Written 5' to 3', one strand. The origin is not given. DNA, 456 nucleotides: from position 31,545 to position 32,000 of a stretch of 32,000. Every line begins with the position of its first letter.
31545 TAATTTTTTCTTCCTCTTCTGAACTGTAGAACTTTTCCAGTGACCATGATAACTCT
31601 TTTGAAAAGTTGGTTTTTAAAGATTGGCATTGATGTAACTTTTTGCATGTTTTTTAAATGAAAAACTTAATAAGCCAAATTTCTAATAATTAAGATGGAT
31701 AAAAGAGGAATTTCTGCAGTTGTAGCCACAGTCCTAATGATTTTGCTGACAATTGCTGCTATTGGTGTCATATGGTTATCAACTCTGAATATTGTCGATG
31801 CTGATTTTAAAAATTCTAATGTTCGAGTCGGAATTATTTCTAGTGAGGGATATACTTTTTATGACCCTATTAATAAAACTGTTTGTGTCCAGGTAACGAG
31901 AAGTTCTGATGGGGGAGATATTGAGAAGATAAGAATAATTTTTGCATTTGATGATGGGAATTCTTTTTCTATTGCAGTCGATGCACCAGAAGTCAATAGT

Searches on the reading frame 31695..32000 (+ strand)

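Call 66: search_protein_families(library=pfam, max_evalue=1, proteins=[window:31695-32000:+])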
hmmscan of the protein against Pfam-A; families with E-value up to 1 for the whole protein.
window:31695-32000:+ (102 aa): 3 families
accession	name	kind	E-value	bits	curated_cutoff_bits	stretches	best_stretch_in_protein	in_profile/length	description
PF07790.16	Pilin_N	-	0.0029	18.9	25.2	1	4-67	1-54/78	Archaeal Type IV pilin, N-terminal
PF23960.2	DUF7289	-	0.0064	16.5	27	1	4-39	1-36/238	Family of unknown function (DUF7289)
PF20520.3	Ac45-VOA1_TM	-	0.13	12.4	25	1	13-32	13-32/39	V0 complex accessory subunit Ac45/VOA1 transmembrane domain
